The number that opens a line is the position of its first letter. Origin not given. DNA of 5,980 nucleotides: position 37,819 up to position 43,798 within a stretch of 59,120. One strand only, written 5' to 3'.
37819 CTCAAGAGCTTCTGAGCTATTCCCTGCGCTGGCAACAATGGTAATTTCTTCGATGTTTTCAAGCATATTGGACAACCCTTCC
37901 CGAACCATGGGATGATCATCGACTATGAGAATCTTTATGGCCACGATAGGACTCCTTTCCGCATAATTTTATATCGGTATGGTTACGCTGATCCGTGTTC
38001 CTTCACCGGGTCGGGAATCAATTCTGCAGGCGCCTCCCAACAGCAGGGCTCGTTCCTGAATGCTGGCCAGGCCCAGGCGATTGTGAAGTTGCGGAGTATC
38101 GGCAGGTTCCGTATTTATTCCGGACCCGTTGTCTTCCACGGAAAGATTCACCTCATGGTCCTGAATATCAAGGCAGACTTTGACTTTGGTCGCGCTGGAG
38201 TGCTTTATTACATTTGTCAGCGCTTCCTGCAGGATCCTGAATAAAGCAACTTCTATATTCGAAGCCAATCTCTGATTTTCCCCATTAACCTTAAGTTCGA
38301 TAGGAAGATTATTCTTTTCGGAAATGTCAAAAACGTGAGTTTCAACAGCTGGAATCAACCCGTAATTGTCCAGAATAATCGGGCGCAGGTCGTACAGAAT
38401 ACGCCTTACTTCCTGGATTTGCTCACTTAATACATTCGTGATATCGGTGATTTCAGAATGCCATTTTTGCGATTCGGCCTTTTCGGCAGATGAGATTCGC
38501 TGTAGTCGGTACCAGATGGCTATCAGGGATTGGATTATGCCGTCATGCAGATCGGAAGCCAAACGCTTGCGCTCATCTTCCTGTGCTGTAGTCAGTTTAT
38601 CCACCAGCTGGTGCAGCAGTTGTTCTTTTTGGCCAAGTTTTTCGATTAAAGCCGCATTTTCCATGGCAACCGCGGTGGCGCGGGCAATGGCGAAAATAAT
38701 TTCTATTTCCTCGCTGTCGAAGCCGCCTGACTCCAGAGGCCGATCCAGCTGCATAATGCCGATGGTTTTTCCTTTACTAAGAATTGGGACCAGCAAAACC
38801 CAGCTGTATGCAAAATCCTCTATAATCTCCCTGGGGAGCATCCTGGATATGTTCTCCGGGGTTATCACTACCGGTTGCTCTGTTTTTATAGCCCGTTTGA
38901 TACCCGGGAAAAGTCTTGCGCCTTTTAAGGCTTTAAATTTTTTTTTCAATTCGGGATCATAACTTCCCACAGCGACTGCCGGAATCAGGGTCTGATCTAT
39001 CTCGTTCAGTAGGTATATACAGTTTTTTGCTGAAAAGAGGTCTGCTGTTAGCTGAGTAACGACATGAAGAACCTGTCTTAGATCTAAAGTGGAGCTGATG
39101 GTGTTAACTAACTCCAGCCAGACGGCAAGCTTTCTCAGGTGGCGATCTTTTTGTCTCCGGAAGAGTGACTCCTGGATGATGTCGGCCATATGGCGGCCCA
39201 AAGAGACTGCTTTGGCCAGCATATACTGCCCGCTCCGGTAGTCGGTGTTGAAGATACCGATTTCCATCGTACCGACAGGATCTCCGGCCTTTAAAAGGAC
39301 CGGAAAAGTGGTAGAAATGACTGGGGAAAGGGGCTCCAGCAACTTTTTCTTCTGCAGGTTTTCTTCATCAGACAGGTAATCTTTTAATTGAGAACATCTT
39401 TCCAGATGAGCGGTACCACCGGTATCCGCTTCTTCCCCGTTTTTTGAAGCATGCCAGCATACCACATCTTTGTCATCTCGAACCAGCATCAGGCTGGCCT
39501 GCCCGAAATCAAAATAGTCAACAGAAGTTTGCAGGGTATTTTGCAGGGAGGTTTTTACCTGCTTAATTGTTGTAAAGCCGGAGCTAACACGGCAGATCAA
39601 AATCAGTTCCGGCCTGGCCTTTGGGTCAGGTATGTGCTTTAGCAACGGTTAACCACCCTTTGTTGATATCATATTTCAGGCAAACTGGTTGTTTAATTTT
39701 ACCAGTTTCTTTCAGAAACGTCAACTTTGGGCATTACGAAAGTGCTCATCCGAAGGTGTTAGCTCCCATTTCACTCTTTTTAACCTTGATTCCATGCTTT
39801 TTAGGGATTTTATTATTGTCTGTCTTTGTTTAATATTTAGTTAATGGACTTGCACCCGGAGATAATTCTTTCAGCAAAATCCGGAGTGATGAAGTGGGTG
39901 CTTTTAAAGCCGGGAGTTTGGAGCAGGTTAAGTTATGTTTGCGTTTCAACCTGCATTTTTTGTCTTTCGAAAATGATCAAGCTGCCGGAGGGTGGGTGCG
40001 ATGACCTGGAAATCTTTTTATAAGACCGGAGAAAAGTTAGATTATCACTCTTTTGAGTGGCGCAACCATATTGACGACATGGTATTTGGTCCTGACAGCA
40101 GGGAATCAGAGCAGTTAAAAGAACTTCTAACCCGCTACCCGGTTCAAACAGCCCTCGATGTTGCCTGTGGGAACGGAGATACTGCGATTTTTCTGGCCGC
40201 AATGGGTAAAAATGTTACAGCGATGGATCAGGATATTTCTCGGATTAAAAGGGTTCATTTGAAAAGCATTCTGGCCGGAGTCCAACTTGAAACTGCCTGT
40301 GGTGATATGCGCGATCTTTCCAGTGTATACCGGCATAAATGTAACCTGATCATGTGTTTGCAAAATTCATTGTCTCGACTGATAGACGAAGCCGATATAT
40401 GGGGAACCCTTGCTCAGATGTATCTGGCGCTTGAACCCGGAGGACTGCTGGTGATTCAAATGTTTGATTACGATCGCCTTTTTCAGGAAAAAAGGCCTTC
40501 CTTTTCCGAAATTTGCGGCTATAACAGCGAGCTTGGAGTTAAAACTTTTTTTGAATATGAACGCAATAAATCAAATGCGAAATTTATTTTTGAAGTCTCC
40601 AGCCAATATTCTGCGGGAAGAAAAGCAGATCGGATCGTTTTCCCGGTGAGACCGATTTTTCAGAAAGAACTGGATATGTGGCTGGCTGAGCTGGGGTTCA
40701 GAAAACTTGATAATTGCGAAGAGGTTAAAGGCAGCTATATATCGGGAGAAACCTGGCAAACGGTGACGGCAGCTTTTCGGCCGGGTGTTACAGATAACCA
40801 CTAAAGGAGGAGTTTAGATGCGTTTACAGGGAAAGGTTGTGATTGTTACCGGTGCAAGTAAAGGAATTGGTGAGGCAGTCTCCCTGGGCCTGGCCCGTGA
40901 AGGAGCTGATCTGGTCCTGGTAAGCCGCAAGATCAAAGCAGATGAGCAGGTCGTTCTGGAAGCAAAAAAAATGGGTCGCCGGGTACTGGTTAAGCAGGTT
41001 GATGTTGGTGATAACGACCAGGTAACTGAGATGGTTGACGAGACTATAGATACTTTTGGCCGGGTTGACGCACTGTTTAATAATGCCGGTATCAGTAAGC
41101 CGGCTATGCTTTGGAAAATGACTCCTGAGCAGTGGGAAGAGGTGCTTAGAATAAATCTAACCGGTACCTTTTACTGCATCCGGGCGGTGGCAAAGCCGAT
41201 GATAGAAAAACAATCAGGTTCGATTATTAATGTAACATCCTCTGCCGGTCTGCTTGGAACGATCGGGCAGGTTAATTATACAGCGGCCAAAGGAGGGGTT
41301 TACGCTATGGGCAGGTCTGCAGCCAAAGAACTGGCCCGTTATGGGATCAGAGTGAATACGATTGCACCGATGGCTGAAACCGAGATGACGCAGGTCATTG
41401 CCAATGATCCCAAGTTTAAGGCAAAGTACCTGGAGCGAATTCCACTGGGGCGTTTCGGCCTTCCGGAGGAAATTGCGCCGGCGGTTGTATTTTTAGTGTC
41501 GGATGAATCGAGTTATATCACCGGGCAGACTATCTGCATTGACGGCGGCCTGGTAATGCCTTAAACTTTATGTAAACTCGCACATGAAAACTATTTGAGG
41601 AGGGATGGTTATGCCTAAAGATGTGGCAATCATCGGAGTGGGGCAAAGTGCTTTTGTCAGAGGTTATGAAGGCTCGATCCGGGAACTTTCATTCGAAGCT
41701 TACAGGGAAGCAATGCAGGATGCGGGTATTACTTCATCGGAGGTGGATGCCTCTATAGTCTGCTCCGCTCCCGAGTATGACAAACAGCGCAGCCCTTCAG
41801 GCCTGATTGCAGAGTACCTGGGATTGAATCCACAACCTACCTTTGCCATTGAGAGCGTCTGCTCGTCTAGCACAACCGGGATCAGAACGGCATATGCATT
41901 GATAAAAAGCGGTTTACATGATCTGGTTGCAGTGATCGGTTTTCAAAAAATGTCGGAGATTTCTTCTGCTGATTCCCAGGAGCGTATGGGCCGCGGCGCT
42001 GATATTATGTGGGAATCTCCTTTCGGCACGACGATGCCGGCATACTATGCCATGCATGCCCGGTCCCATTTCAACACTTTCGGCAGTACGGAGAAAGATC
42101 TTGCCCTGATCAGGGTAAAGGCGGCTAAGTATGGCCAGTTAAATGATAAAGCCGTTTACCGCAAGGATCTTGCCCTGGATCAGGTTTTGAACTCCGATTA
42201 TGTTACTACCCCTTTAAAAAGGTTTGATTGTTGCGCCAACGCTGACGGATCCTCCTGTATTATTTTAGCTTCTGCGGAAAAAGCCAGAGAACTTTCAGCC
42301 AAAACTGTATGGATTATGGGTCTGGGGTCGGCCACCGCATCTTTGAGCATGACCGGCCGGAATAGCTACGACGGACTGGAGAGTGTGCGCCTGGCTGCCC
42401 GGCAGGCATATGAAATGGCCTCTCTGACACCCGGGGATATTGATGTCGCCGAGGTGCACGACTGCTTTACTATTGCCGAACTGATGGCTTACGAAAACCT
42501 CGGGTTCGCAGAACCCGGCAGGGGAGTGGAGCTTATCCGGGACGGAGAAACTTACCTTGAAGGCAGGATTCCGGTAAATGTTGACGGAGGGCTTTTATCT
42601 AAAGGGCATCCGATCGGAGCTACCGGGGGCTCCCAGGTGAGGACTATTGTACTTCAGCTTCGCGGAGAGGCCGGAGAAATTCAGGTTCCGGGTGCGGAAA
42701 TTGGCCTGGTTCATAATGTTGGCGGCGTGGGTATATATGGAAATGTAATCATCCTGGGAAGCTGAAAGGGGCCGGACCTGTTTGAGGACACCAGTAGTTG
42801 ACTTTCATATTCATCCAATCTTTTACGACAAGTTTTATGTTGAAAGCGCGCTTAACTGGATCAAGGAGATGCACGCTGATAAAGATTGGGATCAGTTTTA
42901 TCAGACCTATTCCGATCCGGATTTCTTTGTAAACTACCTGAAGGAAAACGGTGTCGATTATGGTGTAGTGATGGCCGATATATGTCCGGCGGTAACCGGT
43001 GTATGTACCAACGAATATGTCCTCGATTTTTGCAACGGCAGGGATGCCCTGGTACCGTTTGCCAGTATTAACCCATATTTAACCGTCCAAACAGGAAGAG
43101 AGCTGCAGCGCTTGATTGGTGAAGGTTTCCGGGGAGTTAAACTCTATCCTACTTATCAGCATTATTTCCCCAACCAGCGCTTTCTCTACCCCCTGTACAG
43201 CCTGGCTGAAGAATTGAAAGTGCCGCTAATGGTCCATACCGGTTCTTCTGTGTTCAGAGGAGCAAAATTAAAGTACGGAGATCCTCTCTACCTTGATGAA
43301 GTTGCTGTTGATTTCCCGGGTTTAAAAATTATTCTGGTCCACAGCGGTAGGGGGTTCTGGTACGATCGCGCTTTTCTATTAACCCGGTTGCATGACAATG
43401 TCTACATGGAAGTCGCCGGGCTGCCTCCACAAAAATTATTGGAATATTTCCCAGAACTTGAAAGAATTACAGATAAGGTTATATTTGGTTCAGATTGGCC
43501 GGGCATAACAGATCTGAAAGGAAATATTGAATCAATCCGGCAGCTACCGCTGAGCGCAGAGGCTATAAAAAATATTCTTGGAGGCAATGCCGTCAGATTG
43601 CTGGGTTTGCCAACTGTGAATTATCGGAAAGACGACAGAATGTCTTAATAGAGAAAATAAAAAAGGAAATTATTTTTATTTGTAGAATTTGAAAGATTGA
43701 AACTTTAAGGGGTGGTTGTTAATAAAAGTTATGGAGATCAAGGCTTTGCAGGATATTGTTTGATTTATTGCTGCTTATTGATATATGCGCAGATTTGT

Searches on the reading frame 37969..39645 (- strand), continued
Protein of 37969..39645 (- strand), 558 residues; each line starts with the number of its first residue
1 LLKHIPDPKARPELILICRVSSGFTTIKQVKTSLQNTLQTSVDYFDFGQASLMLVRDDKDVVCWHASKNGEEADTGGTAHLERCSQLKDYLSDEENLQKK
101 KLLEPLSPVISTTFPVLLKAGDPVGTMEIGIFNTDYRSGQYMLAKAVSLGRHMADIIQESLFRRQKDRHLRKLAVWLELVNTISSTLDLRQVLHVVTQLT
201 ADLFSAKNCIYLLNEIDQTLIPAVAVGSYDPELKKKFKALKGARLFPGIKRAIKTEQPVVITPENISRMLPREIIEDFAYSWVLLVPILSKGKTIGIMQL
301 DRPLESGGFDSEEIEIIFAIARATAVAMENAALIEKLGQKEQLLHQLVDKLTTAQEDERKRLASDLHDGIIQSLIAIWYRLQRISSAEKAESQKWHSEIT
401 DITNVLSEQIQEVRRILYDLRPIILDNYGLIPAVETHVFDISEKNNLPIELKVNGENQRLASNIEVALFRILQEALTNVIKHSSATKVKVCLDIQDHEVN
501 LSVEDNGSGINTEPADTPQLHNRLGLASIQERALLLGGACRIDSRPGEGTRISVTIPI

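Call 56: find_encoding_contigs(protein=P0114, flank=10000, max_places=1)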
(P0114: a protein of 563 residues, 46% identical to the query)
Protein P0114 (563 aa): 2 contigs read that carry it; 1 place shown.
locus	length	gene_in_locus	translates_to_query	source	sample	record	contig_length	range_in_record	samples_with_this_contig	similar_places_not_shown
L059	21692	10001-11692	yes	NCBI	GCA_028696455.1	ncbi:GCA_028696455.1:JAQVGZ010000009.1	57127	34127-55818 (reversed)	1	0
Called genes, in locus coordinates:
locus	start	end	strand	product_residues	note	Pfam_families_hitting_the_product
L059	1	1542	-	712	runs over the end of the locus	PF00989:PAS, PF13426:PAS_9, PF00989:PAS, PF13426:PAS_9, PF00158:Sigma54_activat, PF14532:Sigma54_activ_2, PF25601:AAA_lid_14, PF18024:HTH_50, +6 more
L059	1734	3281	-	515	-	PF01039:Carboxyl_trans, PF03255:ACCA (weak)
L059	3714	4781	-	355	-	PF08240:ADH_N, PF00107:ADH_zinc_N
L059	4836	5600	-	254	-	PF00378:ECH_1, PF16113:ECH_2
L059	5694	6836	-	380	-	PF00378:ECH_1, PF16113:ECH_2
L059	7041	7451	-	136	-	PF12172:zf-ChsH2, PF01796:OB_ChsH2_C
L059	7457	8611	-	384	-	PF00108:Thiolase_N, PF08545:ACP_syn_III (faint), PF22691:Thiolase_C_1, PF02803:Thiolase_C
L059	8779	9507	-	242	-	PF00106:adh_short, PF08659:KR, PF13561:adh_short_C2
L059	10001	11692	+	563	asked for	PF01590:GAF, PF13185:GAF_2, PF13492:GAF_3 (weak), PF07730:HisKA_3, PF02518:HATPase_c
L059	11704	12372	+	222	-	PF00072:Response_reg, PF00196:GerE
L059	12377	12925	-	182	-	PF00132:Hexapep, PF25087:GMPPB_C (weak), PF25084:LbH_EIF2B (weak), PF00132:Hexapep, PF14602:Hexapep_2 (weak)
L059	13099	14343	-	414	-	PF00390:malic, PF03949:Malic_M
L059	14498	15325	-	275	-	PF04909:Amidohydro_2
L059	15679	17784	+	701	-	PF02629:CoA_binding, PF13380:CoA_binding_2, PF13607:Succ_CoA_lig, PF19045:Ligase_CoA_2 (weak), PF13549:ATP-grasp_5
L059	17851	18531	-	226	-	PF00882:Zn_dep_PLPC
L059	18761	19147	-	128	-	-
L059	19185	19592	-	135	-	-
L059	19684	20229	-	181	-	-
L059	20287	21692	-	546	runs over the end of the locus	PF00239:Resolvase, PF07508:Recombinase, PF13408:Zn_ribbon_recom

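Call 64: find_encoding_contigs(protein=P0094, flank=10000, max_places=1)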
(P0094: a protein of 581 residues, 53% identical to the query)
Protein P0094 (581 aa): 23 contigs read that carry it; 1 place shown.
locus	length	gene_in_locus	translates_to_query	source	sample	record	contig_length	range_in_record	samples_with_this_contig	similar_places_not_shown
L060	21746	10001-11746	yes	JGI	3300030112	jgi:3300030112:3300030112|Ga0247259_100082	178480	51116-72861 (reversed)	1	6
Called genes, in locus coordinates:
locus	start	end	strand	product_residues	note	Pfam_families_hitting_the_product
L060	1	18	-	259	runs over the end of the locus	PF00378:ECH_1, PF16113:ECH_2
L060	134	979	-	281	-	PF02737:3HCDH_N, PF00725:3HCDH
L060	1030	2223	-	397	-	PF00108:Thiolase_N, PF02803:Thiolase_C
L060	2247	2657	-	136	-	PF00903:Glyoxalase, PF13669:Glyoxalase_4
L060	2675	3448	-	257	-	PF00378:ECH_1, PF16113:ECH_2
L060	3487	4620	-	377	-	PF02771:Acyl-CoA_dh_N, PF02770:Acyl-CoA_dh_M, PF00441:Acyl-CoA_dh_1, PF22924:ACOX_C_alpha1, PF08028:Acyl-CoA_dh_2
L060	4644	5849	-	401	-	PF00108:Thiolase_N, PF02803:Thiolase_C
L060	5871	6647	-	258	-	PF23441:SDR (weak), PF00106:adh_short, PF08659:KR, PF13561:adh_short_C2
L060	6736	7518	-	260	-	PF00378:ECH_1, PF16113:ECH_2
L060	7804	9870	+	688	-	PF26965:MimR_N, PF01590:GAF (weak), PF00989:PAS (weak), PF00158:Sigma54_activat, PF14532:Sigma54_activ_2, PF07728:AAA_5, PF25601:AAA_lid_14, PF02954:HTH_8, +2 more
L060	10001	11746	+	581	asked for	PF13185:GAF_2 (faint), PF13492:GAF_3 (faint), PF01590:GAF, PF07730:HisKA_3, PF02518:HATPase_c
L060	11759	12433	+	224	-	PF00072:Response_reg, PF00196:GerE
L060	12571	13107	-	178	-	PF02662:FlpD (weak), PF00037:Fer4 (weak), PF13237:Fer4_10, PF14697:Fer4_21, PF13187:Fer4_9, PF00037:Fer4 (weak), PF12797:Fer4_2 (weak), PF12837:Fer4_6 (weak), +3 more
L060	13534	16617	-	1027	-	PF00890:FAD_binding_2 (weak), PF01266:DAO (weak), PF07992:Pyr_redox_2, PF12831:FAD_oxidored, PF13450:NAD_binding_8 (weak), PF00890:FAD_binding_2 (weak), PF13450:NAD_binding_8, PF12838:Fer4_7, +11 more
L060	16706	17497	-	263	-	PF02634:FdhD-NarQ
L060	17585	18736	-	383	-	PF13484:Fer4_16 (faint), PF25160:LdpA_Fe-S-bd (faint), PF12838:Fer4_7 (weak), PF13183:Fer4_8, PF13187:Fer4_9, PF13237:Fer4_10 (weak), PF13534:Fer4_17, PF02754:CCG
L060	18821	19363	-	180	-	PF12838:Fer4_7 (faint), PF13237:Fer4_10 (faint), PF13247:Fer4_11 (weak)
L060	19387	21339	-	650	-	PF02730:AFOR_N, PF01314:AFOR_C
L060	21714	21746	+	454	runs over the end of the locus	PF00989:PAS (faint), PF00004:AAA (faint), PF00158:Sigma54_activat, PF14532:Sigma54_activ_2, PF07728:AAA_5 (weak), PF25601:AAA_lid_14, PF02954:HTH_8 (weak)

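Call 65: find_encoding_contigs(protein=P0105, flank=10000, max_places=1)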
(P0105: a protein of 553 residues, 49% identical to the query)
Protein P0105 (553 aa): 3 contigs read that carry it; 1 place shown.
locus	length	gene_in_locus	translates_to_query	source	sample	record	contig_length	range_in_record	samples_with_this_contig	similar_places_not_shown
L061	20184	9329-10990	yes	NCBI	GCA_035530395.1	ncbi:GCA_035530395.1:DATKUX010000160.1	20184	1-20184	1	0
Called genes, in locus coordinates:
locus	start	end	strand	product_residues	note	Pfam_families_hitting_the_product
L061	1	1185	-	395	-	PF02730:AFOR_N, PF01314:AFOR_C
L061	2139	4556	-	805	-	PF13510:Fer2_4, PF12838:Fer4_7, PF13187:Fer4_9, PF13237:Fer4_10 (weak), PF14691:Fer4_20, PF07992:Pyr_redox_2, PF13450:NAD_binding_8, PF24348:DUF7508, +8 more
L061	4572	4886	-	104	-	-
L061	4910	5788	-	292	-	PF01869:BcrAD_BadFG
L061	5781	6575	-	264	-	PF01869:BcrAD_BadFG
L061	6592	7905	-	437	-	PF06050:HGD-D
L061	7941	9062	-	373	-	PF06050:HGD-D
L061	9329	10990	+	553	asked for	PF13492:GAF_3 (faint), PF13185:GAF_2, PF01590:GAF, PF07730:HisKA_3, PF13581:HATPase_c_2 (weak), PF02518:HATPase_c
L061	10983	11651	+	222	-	PF00072:Response_reg, PF00196:GerE, PF08281:Sigma70_r4_2 (weak)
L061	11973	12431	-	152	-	PF01850:PIN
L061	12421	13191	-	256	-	-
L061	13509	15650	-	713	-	PF02629:CoA_binding, PF13380:CoA_binding_2, PF13607:Succ_CoA_lig, PF19045:Ligase_CoA_2, PF08442:ATP-grasp_2 (weak), PF13549:ATP-grasp_5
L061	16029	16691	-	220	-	PF07796:DUF1638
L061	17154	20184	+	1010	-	PF02743:dCache_1, PF00989:PAS (weak), PF08448:PAS_4, PF13188:PAS_8 (weak), PF13426:PAS_9 (weak), PF08447:PAS_3 (weak), PF00990:GGDEF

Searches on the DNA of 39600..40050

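Call 8: search_rna_families(source=window, start=39600, end=40050, threshold=evalue, max_evalue=10)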
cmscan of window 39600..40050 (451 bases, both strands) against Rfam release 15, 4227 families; matches with E-value up to 10: 2.
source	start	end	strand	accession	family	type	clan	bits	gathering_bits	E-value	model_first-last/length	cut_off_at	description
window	39672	39720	+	RF02262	MAT2A_C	Cis-reg;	-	14.2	47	6.2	1-52/52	no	MAT2A 3'UTR stem loop C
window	39768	39798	-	RF00382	DnaX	Cis-reg; frameshift_element;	-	13.3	35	2.2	1-65/65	no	DnaX ribosomal frameshifting element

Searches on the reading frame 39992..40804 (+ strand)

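Call 12: search_protein_families(library=pfam, proteins=[window:39992-40804:+])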
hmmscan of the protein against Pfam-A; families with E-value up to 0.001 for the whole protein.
window:39992-40804:+ (270 aa): 6 families
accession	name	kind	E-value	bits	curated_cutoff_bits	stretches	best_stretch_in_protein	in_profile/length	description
PF13649.12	Methyltransf_25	-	3.5e-11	44.1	27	1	55-151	2-97/97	Methyltransferase domain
PF08241.18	Methyltransf_11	-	3e-07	31.4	21.2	1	55-155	1-95/95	Methyltransferase domain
PF08242.18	Methyltransf_12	-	1.5e-06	29.3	30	1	55-153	1-98/98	Methyltransferase domain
PF13489.12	Methyltransf_23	-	2.8e-05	24.4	27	1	50-165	22-130/164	Methyltransferase domain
PF03848.20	TehB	-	3.5e-05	23.8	20.4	1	53-109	33-90/193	Tellurite resistance protein TehB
PF13847.12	Methyltransf_31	-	4.6e-05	23.6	27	1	53-164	6-119/145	Methyltransferase domain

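Call 39: search_protein_families(library=ncbifam, proteins=[window:39992-40804:+])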
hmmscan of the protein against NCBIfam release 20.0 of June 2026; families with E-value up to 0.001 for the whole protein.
window:39992-40804:+ (270 aa): 10 families
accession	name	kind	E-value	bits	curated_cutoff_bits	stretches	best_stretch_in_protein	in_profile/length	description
NF051855.1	GlySarMtaseBact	equivalog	6.2e-17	62.1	350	1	38-249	41-242/259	glycine/sarcosine N-methyltransferase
NF041820.1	daptide_MTase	equivalog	4.3e-11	42.7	175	1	27-199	14-184/243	daptide-type RiPP biosynthesis methyltransferase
NF008405.0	PRK11207.1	equivalog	2e-09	37.2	218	1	50-155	30-132/198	tellurite resistance methyltransferase TehB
NF043040.1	corrin_prot_MT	hypoth_equivalog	2.9e-06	26.9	180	1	45-155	37-147/216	corrinoid protein-associated methyltransferase CpaM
NF008992.0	PRK12335.1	equivalog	4.2e-06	26.1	303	1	42-90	114-162/289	SAM-dependent methyltransferase TehB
TIGR02072.1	BioC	equivalog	8.3e-06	25.8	184.95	1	44-179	25-151/244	malonyl-ACP O-methyltransferase BioC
NF045649.1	2X_seleno_MduS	exception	2e-05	23.8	380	1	29-156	19-148/338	methyltransferase domain-containing selenoprotein MduS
TIGR00477.1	tehB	equivalog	2.5e-05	23.7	219.5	1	54-110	77-133/238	tellurite resistance methyltransferase TehB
NF001786.0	PRK00517.2-4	equivalog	0.00024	20.3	327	1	51-112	144-206/277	50S ribosomal protein L11 methyltransferase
TIGR01983.1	UbiG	equivalog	0.00033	20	102.95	1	51-155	50-151/228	bifunctional 2-polyprenyl-6-hydroxyphenol methylase/3-demethylubiquinol 3-O-methyltransferase UbiG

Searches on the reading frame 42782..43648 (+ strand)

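Call 12: search_protein_families(library=pfam, proteins=[window:42782-43648:+])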
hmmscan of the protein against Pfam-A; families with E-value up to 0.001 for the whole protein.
window:42782-43648:+ (288 aa): 1 family
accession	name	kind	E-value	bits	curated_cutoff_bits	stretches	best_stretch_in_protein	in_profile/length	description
PF04909.20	Amidohydro_2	-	7.3e-37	128.1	26.4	1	6-276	1-289/289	Amidohydrolase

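Call 39: search_protein_families(library=ncbifam, proteins=[window:42782-43648:+])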
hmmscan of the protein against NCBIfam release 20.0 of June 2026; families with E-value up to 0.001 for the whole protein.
window:42782-43648:+ (288 aa): 0 families
